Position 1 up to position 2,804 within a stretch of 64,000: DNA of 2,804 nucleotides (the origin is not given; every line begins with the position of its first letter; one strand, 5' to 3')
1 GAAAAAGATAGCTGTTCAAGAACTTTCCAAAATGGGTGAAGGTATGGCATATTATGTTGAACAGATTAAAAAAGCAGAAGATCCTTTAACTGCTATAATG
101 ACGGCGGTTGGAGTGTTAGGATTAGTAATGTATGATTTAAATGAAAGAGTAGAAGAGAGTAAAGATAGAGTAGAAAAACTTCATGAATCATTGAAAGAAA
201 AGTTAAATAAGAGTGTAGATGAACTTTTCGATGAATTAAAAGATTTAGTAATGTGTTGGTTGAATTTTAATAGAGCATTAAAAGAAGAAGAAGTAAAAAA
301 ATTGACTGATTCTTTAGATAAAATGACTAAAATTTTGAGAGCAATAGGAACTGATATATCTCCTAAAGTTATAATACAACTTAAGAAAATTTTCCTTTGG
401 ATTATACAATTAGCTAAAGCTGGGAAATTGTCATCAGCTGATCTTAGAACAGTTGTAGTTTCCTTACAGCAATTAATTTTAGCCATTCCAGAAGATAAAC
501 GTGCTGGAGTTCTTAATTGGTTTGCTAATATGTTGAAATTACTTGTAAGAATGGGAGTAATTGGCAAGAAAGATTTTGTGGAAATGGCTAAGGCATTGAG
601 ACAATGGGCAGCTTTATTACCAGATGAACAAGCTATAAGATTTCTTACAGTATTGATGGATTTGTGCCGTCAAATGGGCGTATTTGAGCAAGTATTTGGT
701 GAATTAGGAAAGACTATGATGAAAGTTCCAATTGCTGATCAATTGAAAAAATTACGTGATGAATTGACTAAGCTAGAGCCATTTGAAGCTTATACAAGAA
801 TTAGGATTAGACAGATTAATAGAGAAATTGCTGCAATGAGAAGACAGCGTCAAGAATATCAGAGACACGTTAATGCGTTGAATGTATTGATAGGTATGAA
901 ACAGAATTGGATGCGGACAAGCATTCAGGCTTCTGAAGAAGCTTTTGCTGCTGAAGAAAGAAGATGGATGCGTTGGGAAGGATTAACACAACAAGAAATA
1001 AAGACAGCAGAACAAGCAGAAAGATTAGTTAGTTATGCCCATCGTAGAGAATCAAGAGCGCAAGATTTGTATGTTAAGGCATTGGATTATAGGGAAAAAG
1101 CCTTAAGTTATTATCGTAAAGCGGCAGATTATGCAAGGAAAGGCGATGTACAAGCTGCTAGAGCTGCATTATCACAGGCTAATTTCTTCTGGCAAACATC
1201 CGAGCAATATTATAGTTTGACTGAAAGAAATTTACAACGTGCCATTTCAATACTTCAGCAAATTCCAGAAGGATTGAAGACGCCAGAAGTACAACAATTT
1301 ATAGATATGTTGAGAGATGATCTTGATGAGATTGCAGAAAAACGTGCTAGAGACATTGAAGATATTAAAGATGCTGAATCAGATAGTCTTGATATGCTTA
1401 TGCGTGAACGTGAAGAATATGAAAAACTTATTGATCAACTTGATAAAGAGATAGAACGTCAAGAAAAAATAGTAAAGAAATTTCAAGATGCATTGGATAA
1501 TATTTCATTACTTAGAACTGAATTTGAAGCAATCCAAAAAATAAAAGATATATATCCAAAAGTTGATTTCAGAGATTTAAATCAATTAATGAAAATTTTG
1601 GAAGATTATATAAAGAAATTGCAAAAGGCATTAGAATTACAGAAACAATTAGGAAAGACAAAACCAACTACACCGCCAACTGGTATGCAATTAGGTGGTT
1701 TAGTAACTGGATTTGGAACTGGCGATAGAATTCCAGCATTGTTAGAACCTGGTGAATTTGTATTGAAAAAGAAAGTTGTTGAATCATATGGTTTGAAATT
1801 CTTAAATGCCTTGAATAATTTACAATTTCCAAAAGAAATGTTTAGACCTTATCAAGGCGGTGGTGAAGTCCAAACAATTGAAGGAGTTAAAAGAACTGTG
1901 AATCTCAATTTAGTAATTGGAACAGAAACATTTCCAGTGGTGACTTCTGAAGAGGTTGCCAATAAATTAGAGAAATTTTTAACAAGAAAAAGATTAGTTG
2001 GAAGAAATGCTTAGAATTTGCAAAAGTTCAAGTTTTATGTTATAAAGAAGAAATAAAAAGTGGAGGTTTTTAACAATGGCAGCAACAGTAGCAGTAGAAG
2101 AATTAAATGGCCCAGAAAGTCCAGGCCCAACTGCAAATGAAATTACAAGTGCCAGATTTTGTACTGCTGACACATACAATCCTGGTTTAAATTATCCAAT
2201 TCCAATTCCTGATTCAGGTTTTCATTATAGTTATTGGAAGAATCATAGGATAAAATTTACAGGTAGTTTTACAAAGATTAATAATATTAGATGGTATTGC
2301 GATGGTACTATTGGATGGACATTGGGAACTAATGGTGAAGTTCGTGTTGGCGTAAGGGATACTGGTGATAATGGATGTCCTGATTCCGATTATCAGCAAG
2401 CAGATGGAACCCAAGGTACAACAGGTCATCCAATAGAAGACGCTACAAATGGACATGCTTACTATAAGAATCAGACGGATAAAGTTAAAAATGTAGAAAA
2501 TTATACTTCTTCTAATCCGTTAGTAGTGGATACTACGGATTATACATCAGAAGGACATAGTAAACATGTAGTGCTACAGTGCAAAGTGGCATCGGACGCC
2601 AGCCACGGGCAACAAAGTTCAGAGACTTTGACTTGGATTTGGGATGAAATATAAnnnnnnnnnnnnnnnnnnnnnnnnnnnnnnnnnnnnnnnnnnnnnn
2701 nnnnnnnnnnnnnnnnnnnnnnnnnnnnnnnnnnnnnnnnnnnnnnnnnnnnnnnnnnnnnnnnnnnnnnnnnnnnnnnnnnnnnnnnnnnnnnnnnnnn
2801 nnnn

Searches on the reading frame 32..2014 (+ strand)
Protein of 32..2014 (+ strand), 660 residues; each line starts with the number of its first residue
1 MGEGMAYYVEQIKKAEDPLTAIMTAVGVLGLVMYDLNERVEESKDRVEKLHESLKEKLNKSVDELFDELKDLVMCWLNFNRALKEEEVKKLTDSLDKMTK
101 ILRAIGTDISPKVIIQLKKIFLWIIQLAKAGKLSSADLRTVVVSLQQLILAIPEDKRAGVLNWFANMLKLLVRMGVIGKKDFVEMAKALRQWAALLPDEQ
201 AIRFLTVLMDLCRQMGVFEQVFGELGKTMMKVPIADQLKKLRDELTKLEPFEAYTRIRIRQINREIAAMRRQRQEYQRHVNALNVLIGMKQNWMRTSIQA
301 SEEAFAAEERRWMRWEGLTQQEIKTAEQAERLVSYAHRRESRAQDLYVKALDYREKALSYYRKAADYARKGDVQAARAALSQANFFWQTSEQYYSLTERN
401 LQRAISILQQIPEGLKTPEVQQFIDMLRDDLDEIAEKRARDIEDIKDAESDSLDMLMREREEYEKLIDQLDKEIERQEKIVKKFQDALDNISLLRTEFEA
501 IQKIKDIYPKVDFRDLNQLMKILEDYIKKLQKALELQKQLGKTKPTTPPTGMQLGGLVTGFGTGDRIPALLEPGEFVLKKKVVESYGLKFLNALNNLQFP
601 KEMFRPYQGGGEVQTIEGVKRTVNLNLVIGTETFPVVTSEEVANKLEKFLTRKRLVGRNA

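Call 7: search_protein_families(library=phrogs, proteins=[window:32-2014:+], max_evalue=0.001)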
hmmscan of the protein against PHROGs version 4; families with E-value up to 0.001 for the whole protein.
window:32-2014:+ (660 aa): 4 families
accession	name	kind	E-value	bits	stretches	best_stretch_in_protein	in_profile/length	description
phrog_3547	-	tail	6.7e-10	38.4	1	439-603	852-1019/1767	tail length tape measure protein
phrog_35029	-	unknown function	4.3e-08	32.8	1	541-597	350-407/853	-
phrog_13338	-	unknown function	3.4e-05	23.3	1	555-601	786-834/903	-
phrog_23013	-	tail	4.6e-05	22.2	1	558-611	1262-1317/1379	tail length tape measure protein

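Call 8: search_protein_families(library=pfam, proteins=[window:32-2014:+], max_evalue=0.01)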
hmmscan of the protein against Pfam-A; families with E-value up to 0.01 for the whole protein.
window:32-2014:+ (660 aa): 0 families

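Call 80: find_related_loci(query=window:32-2011:+, collection=viral_contigs, flank=10000)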
Query window:32-2011:+ (660 aa) in viral_contigs; peptide patterns used: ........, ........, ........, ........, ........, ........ (x = any residue, [..] = any of these).
3 stretches matched a pattern; 3 encode a relative of the query (tblastn E <= 1e-3); 3 distinct loci.
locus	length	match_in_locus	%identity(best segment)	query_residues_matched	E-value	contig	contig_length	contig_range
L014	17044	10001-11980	75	1-660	0e+0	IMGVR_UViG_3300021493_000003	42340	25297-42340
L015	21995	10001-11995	78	1-660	0e+0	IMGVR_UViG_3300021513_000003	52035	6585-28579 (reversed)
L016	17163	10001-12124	63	1-660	0e+0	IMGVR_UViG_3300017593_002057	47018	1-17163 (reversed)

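Call 83: search_protein_families(library=phrogs, proteins=[L015:8-1006:+, L015:1252-1569:+, L015:1566-2168:+, L015:2165-2560:+, L015:2575-4110:+, L015:4143-5273:+, L015:5371-5802:+, L015:5826-6113:+, L015:12802-13518:+, L015:14112-15107:+], max_evalue=0.001)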
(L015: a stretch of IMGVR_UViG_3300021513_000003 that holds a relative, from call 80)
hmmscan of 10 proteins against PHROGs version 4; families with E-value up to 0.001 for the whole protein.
L015:8-1006:+ (332 aa): 2 families
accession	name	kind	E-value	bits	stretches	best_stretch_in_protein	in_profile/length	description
phrog_477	-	connector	2.6e-13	51.2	1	7-77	15-85/220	head-tail adaptor Ad1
phrog_6128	-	unknown function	2.3e-06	26.6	1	116-189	389-464/1200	-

L015:1252-1569:+ (105 aa): 0 families

L015:1566-2168:+ (200 aa): 0 families

L015:2165-2560:+ (131 aa): 0 families

L015:2575-4110:+ (511 aa): 1 family
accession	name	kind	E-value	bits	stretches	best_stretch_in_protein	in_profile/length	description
phrog_807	-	tail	1.1e-06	29.4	1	48-131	12-92/256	major tail protein with Ig-like domain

L015:4143-5273:+ (376 aa): 1 family
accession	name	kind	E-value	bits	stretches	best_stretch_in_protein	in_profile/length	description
phrog_807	-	tail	9.6e-13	49.2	1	66-142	29-103/256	major tail protein with Ig-like domain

L015:5371-5802:+ (143 aa): 1 family
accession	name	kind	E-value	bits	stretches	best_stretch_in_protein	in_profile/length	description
phrog_1442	-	tail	8e-06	26.8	1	1-130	6-122/152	tail assembly chaperone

L015:5826-6113:+ (95 aa): 0 families

L015:12802-13518:+ (238 aa): 16 families
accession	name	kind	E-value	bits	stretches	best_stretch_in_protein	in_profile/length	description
phrog_1271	-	DNA, RNA and nucleotide metabolism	1.2e-15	58.8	1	3-206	158-318/361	HNH endonuclease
phrog_8446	-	DNA, RNA and nucleotide metabolism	7.2e-13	49.7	1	26-209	41-201/211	HNH endonuclease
phrog_144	-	DNA, RNA and nucleotide metabolism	4.6e-10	40.4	1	94-214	19-143/175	HNH endonuclease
phrog_589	-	DNA, RNA and nucleotide metabolism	1.2e-09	39.2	1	131-215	69-150/179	HNH endonuclease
phrog_8048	-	DNA, RNA and nucleotide metabolism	2.6e-09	37.7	1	138-211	163-236/273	HNH endonuclease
phrog_323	-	transcription regulation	6.5e-09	36.8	1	36-90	89-141/319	transcriptional regulator, D5-like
phrog_119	-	DNA, RNA and nucleotide metabolism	2e-08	34.5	1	130-212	182-263/443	HNH endonuclease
phrog_740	-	DNA, RNA and nucleotide metabolism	1.1e-06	28.9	1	142-211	29-92/332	HNH endonuclease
phrog_1467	-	unknown function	2.6e-06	28.2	0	3-48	168-216/226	-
phrog_333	-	DNA, RNA and nucleotide metabolism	5.1e-06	27.7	1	131-201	13-76/138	HNH endonuclease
phrog_7545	-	DNA, RNA and nucleotide metabolism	1.4e-05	26.3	1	49-149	7-81/160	HNH endonuclease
phrog_7370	-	DNA, RNA and nucleotide metabolism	1.5e-05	26.1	1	143-210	33-90/115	HNH endonuclease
phrog_1191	-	integration and excision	4.9e-05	24.3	1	2-33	7-39/90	transposase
phrog_24030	-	DNA, RNA and nucleotide metabolism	0.00019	21.9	1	142-204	9-63/342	RNA ligase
phrog_15103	-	unknown function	0.00022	21.8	1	134-217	186-268/280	-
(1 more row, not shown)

L015:14112-15107:+ (331 aa): 0 families

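Call 114: search_protein_families(library=pfam, proteins=[L015:8-1006:+, L015:1252-1569:+, L015:1566-2168:+, L015:2165-2560:+, L015:2575-4110:+, L015:4143-5273:+, L015:5371-5802:+, L015:5826-6113:+, L015:6332-11998:+], max_evalue=0.01)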
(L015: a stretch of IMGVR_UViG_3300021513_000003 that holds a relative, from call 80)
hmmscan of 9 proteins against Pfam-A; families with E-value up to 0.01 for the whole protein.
L015:8-1006:+ (332 aa): 1 family
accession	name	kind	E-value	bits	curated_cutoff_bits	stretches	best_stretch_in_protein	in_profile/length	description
PF20557.3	DnaT_2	-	4.1e-11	43.5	27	1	9-85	11-87/168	Putative DnaT-like ssDNA binding protein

L015:1252-1569:+ (105 aa): 1 family
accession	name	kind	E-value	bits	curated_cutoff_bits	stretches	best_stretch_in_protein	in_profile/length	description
PF08605.16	Rad9_Rad53_bind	-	0.0008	20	22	1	65-92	57-84/129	Fungal Rad9-like Rad53-binding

L015:1566-2168:+ (200 aa): 0 families

L015:2165-2560:+ (131 aa): 0 families

L015:2575-4110:+ (511 aa): 1 family
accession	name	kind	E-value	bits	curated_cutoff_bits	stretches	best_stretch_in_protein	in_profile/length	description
PF16640.11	Big_3_5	-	0.00044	21.2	35.5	1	347-402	27-80/88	Bacterial Ig-like domain (group 3)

L015:4143-5273:+ (376 aa): 1 family
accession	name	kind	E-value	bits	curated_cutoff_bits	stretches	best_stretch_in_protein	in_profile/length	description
PF10983.13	DUF2793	-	0.00081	19.7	27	1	180-224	23-66/87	Protein of unknown function (DUF2793)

L015:5371-5802:+ (143 aa): 0 families

L015:5826-6113:+ (95 aa): 0 families

L015:6332-11998:+ (1888 aa): 1 family
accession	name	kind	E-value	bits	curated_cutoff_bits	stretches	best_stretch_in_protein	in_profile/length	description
PF10145.14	PhageMin_Tail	-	3.8e-32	112.2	33.2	1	804-980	5-182/201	Phage-related minor tail protein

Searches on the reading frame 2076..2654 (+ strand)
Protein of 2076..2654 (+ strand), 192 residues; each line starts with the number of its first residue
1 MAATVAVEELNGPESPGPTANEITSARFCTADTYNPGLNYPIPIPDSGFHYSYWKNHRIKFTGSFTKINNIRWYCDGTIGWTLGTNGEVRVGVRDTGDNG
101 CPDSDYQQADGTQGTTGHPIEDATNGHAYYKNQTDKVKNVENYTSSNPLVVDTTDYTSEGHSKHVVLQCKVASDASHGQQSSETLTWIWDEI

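Call 7: search_protein_families(library=phrogs, proteins=[window:2076-2654:+], max_evalue=0.001)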
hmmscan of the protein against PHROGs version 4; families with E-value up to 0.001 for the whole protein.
window:2076-2654:+ (192 aa): 0 families

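Call 8: search_protein_families(library=pfam, proteins=[window:2076-2654:+], max_evalue=0.01)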
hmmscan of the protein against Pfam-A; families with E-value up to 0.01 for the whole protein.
window:2076-2654:+ (192 aa): 0 families

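Call 55: find_encoding_contigs(protein=window:2076-2654:+, flank=10000, max_places=3)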
Protein window:2076-2654:+ (192 aa): 1 contig read that carries it; 1 place shown.
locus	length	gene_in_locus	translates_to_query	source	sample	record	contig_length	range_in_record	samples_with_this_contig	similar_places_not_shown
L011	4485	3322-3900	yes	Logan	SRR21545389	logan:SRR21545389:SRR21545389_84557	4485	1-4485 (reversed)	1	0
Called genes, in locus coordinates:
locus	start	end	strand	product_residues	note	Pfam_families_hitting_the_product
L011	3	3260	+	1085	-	?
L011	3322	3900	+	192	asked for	-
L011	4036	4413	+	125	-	-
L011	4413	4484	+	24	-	?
